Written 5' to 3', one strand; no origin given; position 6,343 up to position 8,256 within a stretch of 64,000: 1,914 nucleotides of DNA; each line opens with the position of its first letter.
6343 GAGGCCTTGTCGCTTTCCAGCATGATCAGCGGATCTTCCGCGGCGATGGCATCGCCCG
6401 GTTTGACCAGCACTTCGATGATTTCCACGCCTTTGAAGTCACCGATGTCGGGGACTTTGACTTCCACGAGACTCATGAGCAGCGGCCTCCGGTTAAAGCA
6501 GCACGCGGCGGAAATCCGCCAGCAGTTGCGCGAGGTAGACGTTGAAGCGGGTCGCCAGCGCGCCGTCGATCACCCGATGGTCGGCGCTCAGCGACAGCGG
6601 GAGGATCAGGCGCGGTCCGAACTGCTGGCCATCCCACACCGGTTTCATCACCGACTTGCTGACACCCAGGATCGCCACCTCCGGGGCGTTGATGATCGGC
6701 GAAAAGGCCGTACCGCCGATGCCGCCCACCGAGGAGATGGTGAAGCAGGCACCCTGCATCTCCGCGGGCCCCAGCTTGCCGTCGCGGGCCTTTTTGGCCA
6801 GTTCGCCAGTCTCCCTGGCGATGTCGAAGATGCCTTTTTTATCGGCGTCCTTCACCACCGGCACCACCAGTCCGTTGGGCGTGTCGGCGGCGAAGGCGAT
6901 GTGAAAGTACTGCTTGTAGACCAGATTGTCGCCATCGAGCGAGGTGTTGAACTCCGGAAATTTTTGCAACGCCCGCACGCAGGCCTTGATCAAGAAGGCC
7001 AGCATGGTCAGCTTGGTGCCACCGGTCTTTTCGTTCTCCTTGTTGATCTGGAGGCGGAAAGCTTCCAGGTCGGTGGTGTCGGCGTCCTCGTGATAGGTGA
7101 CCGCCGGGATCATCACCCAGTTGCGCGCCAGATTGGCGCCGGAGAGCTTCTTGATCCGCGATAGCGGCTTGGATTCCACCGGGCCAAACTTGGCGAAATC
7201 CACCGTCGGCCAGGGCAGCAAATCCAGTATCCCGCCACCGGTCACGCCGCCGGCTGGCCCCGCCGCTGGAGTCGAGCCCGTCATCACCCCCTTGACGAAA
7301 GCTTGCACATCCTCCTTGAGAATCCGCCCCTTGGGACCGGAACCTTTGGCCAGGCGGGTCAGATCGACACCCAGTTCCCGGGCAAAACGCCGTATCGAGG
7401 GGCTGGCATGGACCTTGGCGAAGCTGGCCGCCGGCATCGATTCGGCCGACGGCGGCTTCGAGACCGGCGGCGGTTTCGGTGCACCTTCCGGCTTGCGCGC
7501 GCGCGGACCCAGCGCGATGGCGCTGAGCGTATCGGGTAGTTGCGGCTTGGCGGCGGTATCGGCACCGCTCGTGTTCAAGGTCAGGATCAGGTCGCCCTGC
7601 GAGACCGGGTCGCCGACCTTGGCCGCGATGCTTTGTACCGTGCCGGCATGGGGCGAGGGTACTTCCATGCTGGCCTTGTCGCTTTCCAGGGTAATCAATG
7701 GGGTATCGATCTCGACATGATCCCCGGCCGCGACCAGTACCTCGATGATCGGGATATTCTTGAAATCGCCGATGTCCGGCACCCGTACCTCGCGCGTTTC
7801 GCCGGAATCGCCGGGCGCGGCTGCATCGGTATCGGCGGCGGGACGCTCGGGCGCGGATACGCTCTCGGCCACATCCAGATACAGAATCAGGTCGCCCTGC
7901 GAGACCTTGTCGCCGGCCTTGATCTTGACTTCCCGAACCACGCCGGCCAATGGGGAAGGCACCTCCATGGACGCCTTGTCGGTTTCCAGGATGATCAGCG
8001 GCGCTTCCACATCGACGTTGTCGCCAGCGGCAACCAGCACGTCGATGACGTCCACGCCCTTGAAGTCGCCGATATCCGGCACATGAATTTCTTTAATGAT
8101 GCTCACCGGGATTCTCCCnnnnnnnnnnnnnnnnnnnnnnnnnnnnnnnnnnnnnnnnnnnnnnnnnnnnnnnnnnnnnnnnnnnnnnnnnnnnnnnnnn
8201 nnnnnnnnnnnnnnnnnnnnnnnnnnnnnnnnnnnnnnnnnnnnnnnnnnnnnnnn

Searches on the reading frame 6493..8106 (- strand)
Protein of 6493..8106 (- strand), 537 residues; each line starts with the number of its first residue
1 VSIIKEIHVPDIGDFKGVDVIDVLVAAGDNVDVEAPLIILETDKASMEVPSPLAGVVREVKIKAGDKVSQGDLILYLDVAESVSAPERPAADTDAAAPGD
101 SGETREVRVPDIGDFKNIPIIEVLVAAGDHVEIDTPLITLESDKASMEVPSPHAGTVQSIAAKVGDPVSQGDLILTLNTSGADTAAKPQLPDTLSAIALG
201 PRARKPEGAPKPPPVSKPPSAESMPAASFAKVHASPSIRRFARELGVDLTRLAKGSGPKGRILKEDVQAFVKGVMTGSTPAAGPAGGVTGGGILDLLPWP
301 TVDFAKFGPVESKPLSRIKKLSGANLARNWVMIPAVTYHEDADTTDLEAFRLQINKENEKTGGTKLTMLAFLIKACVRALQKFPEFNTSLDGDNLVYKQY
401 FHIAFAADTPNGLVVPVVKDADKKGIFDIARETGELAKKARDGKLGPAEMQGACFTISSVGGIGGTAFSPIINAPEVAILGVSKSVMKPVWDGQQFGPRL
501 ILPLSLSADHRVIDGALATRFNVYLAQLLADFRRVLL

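Call 12: search_protein_families(library=pfam, proteins=[window:6493-8106:-], max_evalue=0.0001)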
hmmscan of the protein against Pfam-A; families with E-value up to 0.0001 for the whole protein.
window:6493-8106:- (537 aa): 6 families
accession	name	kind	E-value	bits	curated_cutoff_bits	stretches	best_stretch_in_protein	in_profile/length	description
PF00198.28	2-oxoacid_dh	-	2.6e-77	259.8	23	1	310-536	4-231/232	2-oxoacid dehydrogenases acyltransferase (catalytic domain)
PF00364.28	Biotin_lipoyl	-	5e-43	145.2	22.1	2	106-177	2-73/73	Biotin-requiring enzyme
PF02817.22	E3_binding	-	4.6e-16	59.2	23.7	1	232-268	1-36/36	e3 binding domain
PF13533.13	Biotin_lipoyl_2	-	1.6e-13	50.5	29.8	1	51-78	5-32/32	Biotin-lipoyl like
PF13437.12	HlyD_3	-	1.2e-05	26.4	22.2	0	151-178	4-31/106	HlyD family secretion protein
PF01597.25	GCV_H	-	2.9e-05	24.4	22.2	0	125-165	39-79/122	Glycine cleavage H-protein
